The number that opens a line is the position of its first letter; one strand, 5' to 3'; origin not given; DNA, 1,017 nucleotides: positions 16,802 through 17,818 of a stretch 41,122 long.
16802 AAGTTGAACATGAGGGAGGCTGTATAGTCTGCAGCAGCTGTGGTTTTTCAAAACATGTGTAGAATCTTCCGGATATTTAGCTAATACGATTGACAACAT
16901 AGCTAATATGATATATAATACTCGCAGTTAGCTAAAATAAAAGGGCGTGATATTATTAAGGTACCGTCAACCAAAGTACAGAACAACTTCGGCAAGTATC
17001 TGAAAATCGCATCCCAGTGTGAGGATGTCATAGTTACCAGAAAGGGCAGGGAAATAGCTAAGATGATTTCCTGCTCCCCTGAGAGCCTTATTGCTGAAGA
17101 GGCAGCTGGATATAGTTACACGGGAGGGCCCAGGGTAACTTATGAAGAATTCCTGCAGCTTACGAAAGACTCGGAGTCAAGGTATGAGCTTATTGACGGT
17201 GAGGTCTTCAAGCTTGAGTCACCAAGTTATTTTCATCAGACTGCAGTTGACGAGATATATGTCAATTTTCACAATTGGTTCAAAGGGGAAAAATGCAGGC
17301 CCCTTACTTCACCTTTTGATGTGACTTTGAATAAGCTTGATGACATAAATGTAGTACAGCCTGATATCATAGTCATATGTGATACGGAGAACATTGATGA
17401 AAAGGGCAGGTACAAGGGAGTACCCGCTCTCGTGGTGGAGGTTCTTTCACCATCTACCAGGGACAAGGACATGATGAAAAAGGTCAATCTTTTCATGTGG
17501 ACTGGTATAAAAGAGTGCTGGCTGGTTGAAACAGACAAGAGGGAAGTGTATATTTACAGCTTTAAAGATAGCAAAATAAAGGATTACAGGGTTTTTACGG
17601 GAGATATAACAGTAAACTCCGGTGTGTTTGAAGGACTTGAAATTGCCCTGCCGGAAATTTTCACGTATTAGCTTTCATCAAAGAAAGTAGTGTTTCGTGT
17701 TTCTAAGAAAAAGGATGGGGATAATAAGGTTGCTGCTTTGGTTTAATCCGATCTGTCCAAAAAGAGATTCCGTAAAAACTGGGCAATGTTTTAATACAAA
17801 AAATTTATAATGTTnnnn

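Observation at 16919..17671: Phd/YefM-like antitoxin module fused in frame to a Uma2 (DUF820) nuclease, with no canonical start codon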

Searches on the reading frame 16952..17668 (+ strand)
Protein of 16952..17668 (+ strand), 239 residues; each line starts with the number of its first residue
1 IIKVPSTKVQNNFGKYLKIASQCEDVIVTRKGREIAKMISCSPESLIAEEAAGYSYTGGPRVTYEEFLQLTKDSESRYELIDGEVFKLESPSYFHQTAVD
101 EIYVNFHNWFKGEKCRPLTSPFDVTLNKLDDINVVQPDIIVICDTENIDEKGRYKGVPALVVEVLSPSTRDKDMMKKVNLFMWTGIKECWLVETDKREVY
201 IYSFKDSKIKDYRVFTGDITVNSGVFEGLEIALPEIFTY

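Call 4: search_protein_families(library=pfam, proteins=[window:16952-17668:+, window:17063-17668:+], max_evalue=10)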
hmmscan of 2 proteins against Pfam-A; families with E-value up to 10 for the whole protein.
window:16952-17668:+ (239 aa): 2 families
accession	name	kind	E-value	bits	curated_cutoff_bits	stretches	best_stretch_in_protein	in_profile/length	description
PF05685.18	Uma2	-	2.1e-28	99.4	27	1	65-233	2-171/172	Putative restriction endonuclease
PF02604.26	PhdYeFM_antitox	-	6.7e-05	23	29.8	1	4-40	4-41/74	Antitoxin Phd_YefM, type II toxin-antitoxin system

window:17063-17668:+ (202 aa): 1 family
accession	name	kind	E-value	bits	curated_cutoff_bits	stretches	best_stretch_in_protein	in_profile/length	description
PF05685.18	Uma2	-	1.3e-28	100.1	27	1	28-196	2-171/172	Putative restriction endonuclease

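Call 5: search_protein_families(library=ncbifam, proteins=[window:16952-17668:+], max_evalue=10)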
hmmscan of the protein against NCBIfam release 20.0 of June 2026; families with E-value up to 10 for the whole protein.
window:16952-17668:+ (239 aa): 1 family
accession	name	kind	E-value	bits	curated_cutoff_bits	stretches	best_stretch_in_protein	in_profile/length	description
TIGR01552.1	phd_fam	subfamily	4.9e-07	29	20.8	1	3-42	1-40/53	type II toxin-antitoxin system prevent-host-death family antitoxin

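Call 7: find_homologous_proteins(query=window:16952-17668:+)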
Query window:16952-17668:+ (239 aa): 1226 proteins with E <= 0.001 among 1544 candidates; the best 120 are listed.
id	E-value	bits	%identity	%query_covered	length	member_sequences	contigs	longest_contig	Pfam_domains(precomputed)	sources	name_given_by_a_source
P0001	1.4e-132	458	100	85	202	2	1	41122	PF05685.19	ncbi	-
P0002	1.5e-100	353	67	100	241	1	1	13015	PF05685.19,PF02604.27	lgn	-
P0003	4.6e-96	339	64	100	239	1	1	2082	PF05685.19,PF02604.27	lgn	-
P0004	2.3e-95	336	62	100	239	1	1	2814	PF05685.19,PF02604.27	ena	-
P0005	1.2e-94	334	63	100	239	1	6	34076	PF05685.19,PF02604.27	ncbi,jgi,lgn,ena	jgi:prevent-host-death family protein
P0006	1.6e-94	334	63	100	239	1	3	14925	PF05685.19,PF02604.27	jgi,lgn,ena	jgi:prevent-host-death family protein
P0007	1.7e-94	334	64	99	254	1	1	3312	PF05685.19,PF02604.27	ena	-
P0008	2.0e-94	333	62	99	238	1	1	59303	PF05685.19,PF02604.27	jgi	-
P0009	2.2e-94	333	63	100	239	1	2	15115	PF05685.19,PF02604.27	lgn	-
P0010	2.3e-94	333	64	100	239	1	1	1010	PF05685.19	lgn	-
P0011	3.1e-94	333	63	100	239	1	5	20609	PF05685.19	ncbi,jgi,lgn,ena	jgi:prevent-host-death family protein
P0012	4.0e-94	332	62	100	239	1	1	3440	PF05685.19,PF02604.27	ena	-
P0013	4.5e-94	332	62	100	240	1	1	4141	PF05685.19,PF02604.27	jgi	jgi:prevent-host-death family protein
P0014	6.9e-94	332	63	100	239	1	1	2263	PF05685.19,PF02604.27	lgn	-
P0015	8.9e-94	331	63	100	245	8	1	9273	PF05685.19,PF02604.27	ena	-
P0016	9.3e-94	331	62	100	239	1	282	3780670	PF05685.19,PF02604.27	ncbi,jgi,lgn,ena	jgi:prevent-host-death family protein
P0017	1.3e-93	331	62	100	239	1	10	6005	PF05685.19,PF02604.27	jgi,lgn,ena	jgi:prevent-host-death family protein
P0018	1.4e-93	331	64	100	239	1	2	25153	PF05685.19,PF02604.27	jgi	jgi:prevent-host-death family protein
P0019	2.3e-93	330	63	100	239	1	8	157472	PF05685.19,PF02604.27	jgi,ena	-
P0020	2.6e-93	330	62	100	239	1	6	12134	PF05685.19,PF02604.27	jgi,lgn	jgi:prevent-host-death family protein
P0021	2.9e-93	330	62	100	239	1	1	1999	PF05685.19,PF02604.27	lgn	-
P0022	3.8e-93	329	62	100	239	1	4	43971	PF05685.19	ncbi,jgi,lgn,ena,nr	ncbi:MAG: type II toxin-antitoxin system prevent-host-death family antitoxin [Thermoclostridium sp.]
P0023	5.6e-93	329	63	99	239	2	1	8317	PF05685.19,PF02604.27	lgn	-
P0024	5.7e-93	329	64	99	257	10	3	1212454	PF05685.19,PF02604.27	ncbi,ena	-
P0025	6.5e-93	328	62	100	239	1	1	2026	PF05685.19,PF02604.27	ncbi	-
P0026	6.5e-93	328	62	100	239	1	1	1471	PF05685.19,PF02604.27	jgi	jgi:prevent-host-death family protein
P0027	7.3e-93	328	63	100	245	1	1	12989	PF05685.19,PF02604.27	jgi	jgi:prevent-host-death family protein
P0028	7.9e-93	328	62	99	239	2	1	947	PF05685.19,PF02604.27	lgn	-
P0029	9.2e-93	328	62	100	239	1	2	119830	PF05685.19,PF02604.27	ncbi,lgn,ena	-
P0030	1.0e-92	328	62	100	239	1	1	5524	PF05685.19,PF02604.27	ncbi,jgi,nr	ncbi:MAG: type II toxin-antitoxin system prevent-host-death family antitoxin [Clostridiaceae bacteri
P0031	1.1e-92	328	62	100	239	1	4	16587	PF05685.19,PF02604.27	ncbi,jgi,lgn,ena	ncbi:MAG TPA: type II toxin-antitoxin system prevent-host-death family antitoxin [Clostridia bacteri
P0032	1.3e-92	327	62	100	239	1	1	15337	PF05685.19,PF02604.27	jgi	jgi:prevent-host-death family protein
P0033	1.9e-92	327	62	99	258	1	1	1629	PF05685.19,PF02604.27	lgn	-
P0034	2.3e-92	327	62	100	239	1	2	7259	PF05685.19,PF02604.27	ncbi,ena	-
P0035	2.9e-92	326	64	100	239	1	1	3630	PF05685.19,PF02604.27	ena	-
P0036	3.2e-92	326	62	99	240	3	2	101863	PF05685.19,PF02604.27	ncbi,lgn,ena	-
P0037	3.3e-92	326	62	100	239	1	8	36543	PF05685.19,PF02604.27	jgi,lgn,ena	-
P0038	3.5e-92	326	62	100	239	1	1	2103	PF05685.19,PF02604.27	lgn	-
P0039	4.7e-92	326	63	99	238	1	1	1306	PF05685.19,PF02604.27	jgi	jgi:prevent-host-death family protein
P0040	6.7e-92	325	64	99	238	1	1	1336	PF05685.19,PF02604.27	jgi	jgi:prevent-host-death family protein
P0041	1.5e-91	324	62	100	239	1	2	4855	PF05685.19,PF02604.27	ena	-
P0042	1.6e-91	324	61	99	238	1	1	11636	PF05685.19,PF02604.27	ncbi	ncbi:MAG: type II toxin-antitoxin system prevent-host-death family antitoxin [Ruminiclostridium sp.]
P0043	3.1e-91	323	64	98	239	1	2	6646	PF05685.19,PF02604.27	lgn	-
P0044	4.1e-91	322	60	100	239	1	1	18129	PF05685.19,PF02604.27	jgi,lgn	jgi:prevent-host-death family protein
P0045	6.0e-91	322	61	100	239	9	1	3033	PF05685.19,PF02604.27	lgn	-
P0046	6.4e-91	322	61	100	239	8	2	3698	PF05685.19,PF02604.27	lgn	-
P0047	6.6e-91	322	61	100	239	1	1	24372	PF05685.19,PF02604.27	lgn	-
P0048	8.0e-91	322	61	100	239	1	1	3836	PF05685.19,PF02604.27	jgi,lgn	jgi:prevent-host-death family protein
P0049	8.4e-91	321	61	100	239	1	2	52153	PF05685.19,PF02604.27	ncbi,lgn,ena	-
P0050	1.2e-90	321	61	99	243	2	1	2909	PF05685.19,PF02604.27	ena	-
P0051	1.3e-90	321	61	100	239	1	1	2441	PF05685.19,PF02604.27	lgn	-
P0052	1.3e-90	321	62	99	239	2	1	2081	PF05685.19,PF02604.27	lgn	-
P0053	1.4e-90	321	61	99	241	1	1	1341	PF05685.19,PF02604.27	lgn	-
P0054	1.5e-90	321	61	99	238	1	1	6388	PF05685.19,PF02604.27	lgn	-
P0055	1.6e-90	321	61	99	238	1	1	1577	PF05685.19,PF02604.27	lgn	-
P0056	1.6e-90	320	62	99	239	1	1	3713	PF05685.19,PF02604.27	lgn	-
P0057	1.7e-90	320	61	99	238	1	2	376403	PF05685.19,PF02604.27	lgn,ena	-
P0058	2.2e-90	320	62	100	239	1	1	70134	PF05685.19,PF02604.27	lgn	-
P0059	2.5e-90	320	62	99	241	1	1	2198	PF05685.19,PF02604.27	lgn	-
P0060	2.5e-90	320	60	100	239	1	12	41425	PF05685.19,PF02604.27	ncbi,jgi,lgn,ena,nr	ncbi:MAG TPA: prevent-host-death protein [Ruminiclostridium sp.]|jgi:prevent-host-death family prote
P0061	2.6e-90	320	61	99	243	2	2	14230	PF05685.19,PF02604.27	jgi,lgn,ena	-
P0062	2.9e-90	320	62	100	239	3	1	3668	PF05685.19,PF02604.27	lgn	-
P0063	3.0e-90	320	62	99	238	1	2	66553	PF05685.19,PF02604.27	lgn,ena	-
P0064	3.3e-90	320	63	100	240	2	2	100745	PF05685.19,PF02604.27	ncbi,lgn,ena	-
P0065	4.6e-90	319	62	100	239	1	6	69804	PF05685.19,PF02604.27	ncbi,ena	-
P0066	5.3e-90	319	62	100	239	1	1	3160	PF05685.19,PF02604.27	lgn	-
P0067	5.4e-90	319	62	100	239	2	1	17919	PF05685.19,PF02604.27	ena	-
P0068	5.8e-90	319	61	99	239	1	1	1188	PF05685.19,PF02604.27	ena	-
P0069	6.3e-90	319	60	99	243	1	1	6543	PF05685.19,PF02604.27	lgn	-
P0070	6.9e-90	318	61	100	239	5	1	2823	PF05685.19,PF02604.27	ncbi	-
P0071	1.2e-89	318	62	99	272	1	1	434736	PF05685.19,PF02604.27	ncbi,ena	-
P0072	1.2e-89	318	62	99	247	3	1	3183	PF05685.19,PF02604.27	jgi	jgi:prevent-host-death family protein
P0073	1.3e-89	317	60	100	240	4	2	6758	PF05685.19,PF02604.27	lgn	-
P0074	1.4e-89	317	60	99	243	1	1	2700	PF05685.19,PF02604.27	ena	-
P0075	1.7e-89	317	62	100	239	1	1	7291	PF05685.19,PF02604.27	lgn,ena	-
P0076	2.9e-89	316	62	100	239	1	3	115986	PF05685.19,PF02604.27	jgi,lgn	jgi:prevent-host-death family protein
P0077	3.0e-89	316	63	99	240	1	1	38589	PF05685.19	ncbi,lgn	-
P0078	4.8e-89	316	60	99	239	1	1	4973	PF05685.19,PF02604.27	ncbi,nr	ncbi:MAG TPA: type II toxin-antitoxin system prevent-host-death family antitoxin [Anaerovoracaceae b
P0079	5.4e-89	316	60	99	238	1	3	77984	PF05685.19,PF02604.27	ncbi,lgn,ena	-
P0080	6.0e-89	315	59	100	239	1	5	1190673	PF05685.19,PF02604.27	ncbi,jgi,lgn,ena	jgi:prevent-host-death family protein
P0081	1.0e-88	315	61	99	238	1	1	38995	PF05685.19,PF02604.27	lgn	-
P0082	1.1e-88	314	60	100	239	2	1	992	PF05685.19,PF02604.27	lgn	-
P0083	1.2e-88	314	60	100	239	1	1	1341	PF05685.19,PF02604.27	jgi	-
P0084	1.3e-88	314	59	99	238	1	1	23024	PF05685.19,PF02604.27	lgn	-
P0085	1.3e-88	314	62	100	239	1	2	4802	PF05685.19,PF02604.27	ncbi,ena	-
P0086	1.6e-88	314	60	99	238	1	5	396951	PF05685.19,PF02604.27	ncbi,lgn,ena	-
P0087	1.7e-88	314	59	100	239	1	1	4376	PF05685.19,PF02604.27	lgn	-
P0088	3.1e-88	313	59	100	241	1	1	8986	PF05685.19,PF02604.27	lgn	-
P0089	3.2e-88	313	60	97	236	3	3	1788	PF05685.19,PF02604.27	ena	-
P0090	3.3e-88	313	60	99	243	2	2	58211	PF05685.19,PF02604.27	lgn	-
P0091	3.8e-88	313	60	100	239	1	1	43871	PF05685.19,PF02604.27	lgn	-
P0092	4.0e-88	313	59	100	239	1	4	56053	PF05685.19,PF02604.27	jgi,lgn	jgi:prevent-host-death family protein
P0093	4.9e-88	312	59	100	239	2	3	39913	PF05685.19,PF02604.27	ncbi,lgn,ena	-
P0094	5.0e-88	312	60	99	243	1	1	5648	PF05685.19,PF02604.27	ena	-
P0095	6.4e-88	312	60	100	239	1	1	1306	PF05685.19,PF02604.27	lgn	-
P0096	7.2e-88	312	59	100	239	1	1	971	PF05685.19,PF02604.27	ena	-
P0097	7.9e-88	312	59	100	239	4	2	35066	PF05685.19,PF02604.27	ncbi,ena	-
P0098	1.1e-87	311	59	98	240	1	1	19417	PF05685.19,PF02604.27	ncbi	-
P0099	1.5e-87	311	58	99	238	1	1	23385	PF05685.19,PF02604.27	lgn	-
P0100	3.3e-87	310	62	99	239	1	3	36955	PF05685.19,PF02604.27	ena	-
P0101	3.6e-87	310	58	99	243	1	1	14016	PF05685.19,PF02604.27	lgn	-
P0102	4.1e-87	309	59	100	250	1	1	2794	PF05685.19,PF02604.27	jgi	-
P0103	4.2e-87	309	58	99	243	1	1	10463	PF05685.19,PF02604.27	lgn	-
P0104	5.3e-87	309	59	99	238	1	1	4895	PF05685.19,PF02604.27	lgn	-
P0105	5.3e-87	309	60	99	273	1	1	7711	PF05685.19,PF02604.27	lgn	-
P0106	5.6e-87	309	57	100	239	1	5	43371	PF05685.19,PF02604.27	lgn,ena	-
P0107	6.3e-87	309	62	99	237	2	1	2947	PF05685.19,PF02604.27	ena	-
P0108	1.2e-86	308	57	99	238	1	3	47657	PF05685.19,PF02604.27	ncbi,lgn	-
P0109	1.4e-86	308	59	100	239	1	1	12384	PF05685.19,PF02604.27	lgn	-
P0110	1.5e-86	308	58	100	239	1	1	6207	PF05685.19,PF02604.27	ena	-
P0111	1.8e-86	307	58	99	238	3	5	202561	PF05685.19,PF02604.27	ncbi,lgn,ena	-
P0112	1.8e-86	307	59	100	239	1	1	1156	PF05685.19,PF02604.27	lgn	-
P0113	1.9e-86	307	59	100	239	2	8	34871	PF05685.19,PF02604.27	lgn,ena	-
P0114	2.0e-86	307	58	99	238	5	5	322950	PF05685.19,PF02604.27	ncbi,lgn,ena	-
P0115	2.8e-86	307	61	100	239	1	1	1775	PF05685.19,PF02604.27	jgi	jgi:prevent-host-death family protein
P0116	4.6e-86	306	60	99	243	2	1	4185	PF05685.19,PF02604.27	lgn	-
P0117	6.6e-86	305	58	100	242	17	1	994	PF05685.19,PF02604.27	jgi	jgi:prevent-host-death family protein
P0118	9.3e-86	305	57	100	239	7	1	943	PF05685.19,PF02604.27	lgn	-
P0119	1.2e-85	305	56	99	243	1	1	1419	PF05685.19,PF02604.27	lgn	-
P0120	1.3e-85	304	56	99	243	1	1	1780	PF05685.19,PF02604.27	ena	-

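Call 11: search_protein_families(library=padloc, proteins=[window:16955-17668:+], max_evalue=1)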
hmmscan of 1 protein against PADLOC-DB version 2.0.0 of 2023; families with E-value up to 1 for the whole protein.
window:16955-17668:+ (238 aa): 5 families
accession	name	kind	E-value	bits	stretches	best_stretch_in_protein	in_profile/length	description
PDLC04832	PDC-S03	-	1.8e-52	175.8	1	60-236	8-186/188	-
PDLC04834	PDC-S03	-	4.1e-35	119.1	1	61-236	9-182/184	-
PDLC04833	PDC-S03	-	3.3e-29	99.9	1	59-237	22-204/207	-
PDLC04835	PDC-S03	-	5.6e-16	56.7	1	60-194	8-147/207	-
PDLC04943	PDC-S17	-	0.0027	15.1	1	63-202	28-154/199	-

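Call 12: search_solved_structures(query=window:16955-17668:+, max_evalue=1, show_alignments=2)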
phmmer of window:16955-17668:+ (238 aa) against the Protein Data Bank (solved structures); distinct sequences matched with E-value up to 1: 6.
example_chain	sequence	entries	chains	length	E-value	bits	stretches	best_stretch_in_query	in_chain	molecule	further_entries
9y1l_A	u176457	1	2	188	8.5e-19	71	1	61-236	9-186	Putative restriction endonuclease domain-containing protein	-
6okh_A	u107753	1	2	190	1.2e-14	57.3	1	65-237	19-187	Uncharacterized protein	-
3ot2_A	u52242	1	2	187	0.00059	22.4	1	56-203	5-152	Uncharacterized protein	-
2d5k_A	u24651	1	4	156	0.29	13.6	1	20-108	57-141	Dps family protein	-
8i2e_B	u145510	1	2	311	0.34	13.4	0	82-146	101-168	Probable peptidoglycan endopeptidase LytE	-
7sog_A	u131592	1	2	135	0.39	13.2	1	55-83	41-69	Actophorin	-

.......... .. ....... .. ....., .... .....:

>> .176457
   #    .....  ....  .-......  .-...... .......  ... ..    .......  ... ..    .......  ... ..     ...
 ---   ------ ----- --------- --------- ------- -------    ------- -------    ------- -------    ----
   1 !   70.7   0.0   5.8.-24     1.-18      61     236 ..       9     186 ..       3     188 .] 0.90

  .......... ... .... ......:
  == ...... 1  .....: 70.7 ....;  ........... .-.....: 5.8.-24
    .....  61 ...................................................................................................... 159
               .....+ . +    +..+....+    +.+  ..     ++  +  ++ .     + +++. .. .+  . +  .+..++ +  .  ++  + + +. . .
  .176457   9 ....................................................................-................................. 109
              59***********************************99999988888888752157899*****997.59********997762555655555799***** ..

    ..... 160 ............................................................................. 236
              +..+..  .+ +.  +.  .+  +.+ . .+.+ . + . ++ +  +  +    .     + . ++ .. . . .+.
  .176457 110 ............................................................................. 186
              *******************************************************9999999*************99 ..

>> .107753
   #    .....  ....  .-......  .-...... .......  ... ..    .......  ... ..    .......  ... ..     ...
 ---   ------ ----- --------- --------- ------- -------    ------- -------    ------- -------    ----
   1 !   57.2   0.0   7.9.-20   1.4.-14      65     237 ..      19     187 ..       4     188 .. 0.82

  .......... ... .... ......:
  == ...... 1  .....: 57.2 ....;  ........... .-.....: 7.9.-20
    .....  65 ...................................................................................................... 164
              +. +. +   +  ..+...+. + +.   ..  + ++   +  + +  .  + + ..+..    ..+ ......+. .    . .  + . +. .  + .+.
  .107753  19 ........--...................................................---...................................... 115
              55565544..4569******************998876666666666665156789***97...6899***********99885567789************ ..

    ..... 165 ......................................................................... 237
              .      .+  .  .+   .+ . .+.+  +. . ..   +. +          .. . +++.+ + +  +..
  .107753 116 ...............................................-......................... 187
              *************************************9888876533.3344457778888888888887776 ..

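Call 13: find_related_loci(query=A1, collection=genome_contigs, flank=4000)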
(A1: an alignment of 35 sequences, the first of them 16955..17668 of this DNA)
Query A1 (238 aa) in genome_contigs; peptide patterns used: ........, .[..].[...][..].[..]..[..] (x = any residue, [..] = any of these).
600 stretches matched a pattern (row limit reached: there are more); 531 encode a relative of the query (tblastn E <= 1e-3); the best 80 are kept; 80 distinct loci.
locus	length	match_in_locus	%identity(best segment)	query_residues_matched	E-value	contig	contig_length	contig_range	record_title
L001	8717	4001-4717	63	1-238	1e-99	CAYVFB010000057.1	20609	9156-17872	MAG TPA_asm: uncultured Ruminiclostridium sp. isolate SRP192927_co6_391 genome assembly, contig: NODE_5590_length_20609_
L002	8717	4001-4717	62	1-238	1e-98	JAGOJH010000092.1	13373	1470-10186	MAG: Thermoclostridium sp. isolate Go_SlDig_bin_309 Go_SlDig_13711_length_13373_cov_6.465952, whole genome shotgun seque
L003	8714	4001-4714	64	1-237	2e-98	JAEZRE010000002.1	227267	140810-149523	MAG: Bacillota bacterium isolate OH_PBB_125 k127_846077, whole genome shotgun sequence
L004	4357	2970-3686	62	1-238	1e-98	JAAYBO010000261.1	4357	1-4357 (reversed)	MAG: Clostridiaceae bacterium isolate AS06rmzACSIP_332 403209_AS06, whole genome shotgun sequence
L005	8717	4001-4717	62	1-238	4e-98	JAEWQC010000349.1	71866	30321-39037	MAG: Bacillota bacterium isolate OH_SBrB_125 k127_1084883, whole genome shotgun sequence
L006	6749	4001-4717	62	1-238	1e-97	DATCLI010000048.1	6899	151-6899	MAG TPA_asm: Clostridia bacterium isolate SMAG_U7118 k141_836550, whole genome shotgun sequence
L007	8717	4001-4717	61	1-238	2e-96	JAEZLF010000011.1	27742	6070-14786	MAG: Bacillota bacterium isolate OH_CDB_60 k127_1040663, whole genome shotgun sequence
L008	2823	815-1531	61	1-238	5e-98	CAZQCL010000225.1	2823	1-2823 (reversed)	MAG TPA_asm: uncultured Oscillospiraceae bacterium isolate binchicken_co39_235 genome assembly, contig: NODE_69925_lengt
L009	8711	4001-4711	62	1-236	1e-95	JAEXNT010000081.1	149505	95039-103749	MAG: Bacillota bacterium isolate OH_HBrB_109 k127_1353162, whole genome shotgun sequence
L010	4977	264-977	61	1-237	3e-95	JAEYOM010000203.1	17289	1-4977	MAG: Bacillota bacterium isolate OH_CBB_152 k127_817329, whole genome shotgun sequence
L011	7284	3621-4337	62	1-238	3e-95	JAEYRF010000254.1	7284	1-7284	MAG: Bacillota bacterium isolate OH_CBB_50 k127_1298225, whole genome shotgun sequence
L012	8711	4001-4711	63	1-236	3e-95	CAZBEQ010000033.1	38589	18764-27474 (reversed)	MAG TPA_asm: uncultured Oscillospiraceae bacterium isolate SRP192927_co3_788 genome assembly, contig: NODE_1892_length_3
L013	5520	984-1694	60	1-236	5e-95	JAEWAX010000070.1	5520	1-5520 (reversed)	MAG: Bacillota bacterium isolate OH_PBB_227 k127_1025357, whole genome shotgun sequence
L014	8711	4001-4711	60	1-236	1e-94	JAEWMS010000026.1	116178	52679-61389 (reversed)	MAG: Bacillota bacterium isolate OH_PDB_143 k127_564110, whole genome shotgun sequence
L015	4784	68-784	62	1-238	5e-94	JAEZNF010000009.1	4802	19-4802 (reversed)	MAG: Bacillota bacterium isolate OH_CFB_143 k127_374982, whole genome shotgun sequence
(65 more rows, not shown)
